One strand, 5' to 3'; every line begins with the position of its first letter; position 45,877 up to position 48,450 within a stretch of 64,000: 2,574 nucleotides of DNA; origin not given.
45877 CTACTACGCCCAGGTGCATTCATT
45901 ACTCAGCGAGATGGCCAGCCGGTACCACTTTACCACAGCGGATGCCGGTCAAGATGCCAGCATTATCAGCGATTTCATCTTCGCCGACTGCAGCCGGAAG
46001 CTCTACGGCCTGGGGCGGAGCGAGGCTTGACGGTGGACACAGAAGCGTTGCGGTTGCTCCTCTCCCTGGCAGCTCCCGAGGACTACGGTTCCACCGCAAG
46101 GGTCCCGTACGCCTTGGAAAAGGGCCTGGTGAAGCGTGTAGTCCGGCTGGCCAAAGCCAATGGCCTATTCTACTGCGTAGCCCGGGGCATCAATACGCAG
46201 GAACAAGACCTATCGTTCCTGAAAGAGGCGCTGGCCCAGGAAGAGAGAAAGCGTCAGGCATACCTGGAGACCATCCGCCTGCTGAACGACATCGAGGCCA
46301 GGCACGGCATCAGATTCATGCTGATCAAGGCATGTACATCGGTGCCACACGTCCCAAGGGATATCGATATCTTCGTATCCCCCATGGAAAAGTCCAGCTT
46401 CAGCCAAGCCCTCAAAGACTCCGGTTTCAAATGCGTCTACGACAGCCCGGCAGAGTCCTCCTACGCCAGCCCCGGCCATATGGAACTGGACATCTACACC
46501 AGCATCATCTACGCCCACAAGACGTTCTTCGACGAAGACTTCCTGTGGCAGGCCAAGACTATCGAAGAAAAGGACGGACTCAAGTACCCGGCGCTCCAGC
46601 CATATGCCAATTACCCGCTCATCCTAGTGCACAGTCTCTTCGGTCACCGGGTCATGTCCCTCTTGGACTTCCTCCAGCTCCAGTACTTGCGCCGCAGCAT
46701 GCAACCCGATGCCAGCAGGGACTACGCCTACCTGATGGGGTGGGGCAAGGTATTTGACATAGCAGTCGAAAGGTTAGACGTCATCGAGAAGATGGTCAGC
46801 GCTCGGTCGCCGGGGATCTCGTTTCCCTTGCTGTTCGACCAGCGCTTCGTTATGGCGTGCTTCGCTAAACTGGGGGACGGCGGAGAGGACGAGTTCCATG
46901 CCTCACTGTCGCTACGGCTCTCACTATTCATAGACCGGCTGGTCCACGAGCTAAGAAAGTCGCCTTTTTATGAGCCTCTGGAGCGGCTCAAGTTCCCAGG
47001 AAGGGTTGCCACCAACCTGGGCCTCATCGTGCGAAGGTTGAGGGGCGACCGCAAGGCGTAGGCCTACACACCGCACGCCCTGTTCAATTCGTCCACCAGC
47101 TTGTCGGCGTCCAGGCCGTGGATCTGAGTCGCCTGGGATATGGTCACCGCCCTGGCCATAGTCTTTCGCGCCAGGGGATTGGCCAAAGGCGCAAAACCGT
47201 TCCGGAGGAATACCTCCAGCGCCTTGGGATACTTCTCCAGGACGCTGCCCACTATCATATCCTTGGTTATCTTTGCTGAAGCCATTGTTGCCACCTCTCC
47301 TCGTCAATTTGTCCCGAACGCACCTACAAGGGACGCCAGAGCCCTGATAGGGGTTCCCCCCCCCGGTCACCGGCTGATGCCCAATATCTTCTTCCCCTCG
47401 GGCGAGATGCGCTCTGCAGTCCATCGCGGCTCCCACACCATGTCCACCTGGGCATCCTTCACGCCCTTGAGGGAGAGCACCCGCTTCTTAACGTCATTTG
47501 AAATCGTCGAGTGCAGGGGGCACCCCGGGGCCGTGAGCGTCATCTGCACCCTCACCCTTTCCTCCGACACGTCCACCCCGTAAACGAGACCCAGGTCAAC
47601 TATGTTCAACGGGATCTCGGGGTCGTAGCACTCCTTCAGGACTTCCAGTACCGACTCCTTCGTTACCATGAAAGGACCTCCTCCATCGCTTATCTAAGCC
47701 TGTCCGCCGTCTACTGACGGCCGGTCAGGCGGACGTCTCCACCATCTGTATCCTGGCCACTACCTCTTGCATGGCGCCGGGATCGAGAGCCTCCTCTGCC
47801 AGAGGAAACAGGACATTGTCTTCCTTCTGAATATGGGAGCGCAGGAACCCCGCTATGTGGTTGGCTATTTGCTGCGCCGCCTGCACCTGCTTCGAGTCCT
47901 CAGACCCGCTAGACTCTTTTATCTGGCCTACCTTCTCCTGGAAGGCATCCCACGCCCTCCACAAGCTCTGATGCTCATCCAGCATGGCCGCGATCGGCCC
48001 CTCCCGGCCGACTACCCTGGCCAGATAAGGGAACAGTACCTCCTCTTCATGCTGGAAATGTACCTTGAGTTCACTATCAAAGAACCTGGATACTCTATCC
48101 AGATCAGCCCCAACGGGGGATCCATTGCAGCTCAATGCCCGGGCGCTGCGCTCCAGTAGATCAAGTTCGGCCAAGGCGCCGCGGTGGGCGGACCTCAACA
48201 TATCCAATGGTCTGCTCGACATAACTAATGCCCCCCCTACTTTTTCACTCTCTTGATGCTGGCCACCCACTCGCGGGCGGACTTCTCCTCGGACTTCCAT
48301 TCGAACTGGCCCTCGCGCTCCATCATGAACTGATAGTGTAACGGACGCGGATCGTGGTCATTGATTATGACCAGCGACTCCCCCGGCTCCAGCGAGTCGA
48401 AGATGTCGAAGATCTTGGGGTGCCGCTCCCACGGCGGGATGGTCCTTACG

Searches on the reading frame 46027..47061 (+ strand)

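Call 10: search_protein_families(library=pfam, proteins=[window:46027-47061:+], max_evalue=0.00001)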
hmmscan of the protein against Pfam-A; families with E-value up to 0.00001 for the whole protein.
window:46027-47061:+ (344 aa): 1 family
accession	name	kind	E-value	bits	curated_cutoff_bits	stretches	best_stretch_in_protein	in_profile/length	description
PF14907.12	NTP_transf_5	-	5.7e-10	39.6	31.2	1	36-225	6-215/249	Uncharacterised nucleotidyltransferase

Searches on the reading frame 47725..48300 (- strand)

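Call 10: search_protein_families(library=pfam, proteins=[window:47725-48300:-], max_evalue=0.00001)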
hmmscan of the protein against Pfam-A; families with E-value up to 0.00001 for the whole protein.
window:47725-48300:- (191 aa): 1 family
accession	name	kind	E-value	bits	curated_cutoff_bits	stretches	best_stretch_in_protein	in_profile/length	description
PF01814.28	Hemerythrin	-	4.5e-26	92.2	25.3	1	31-168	2-127/127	Hemerythrin HHE cation binding domain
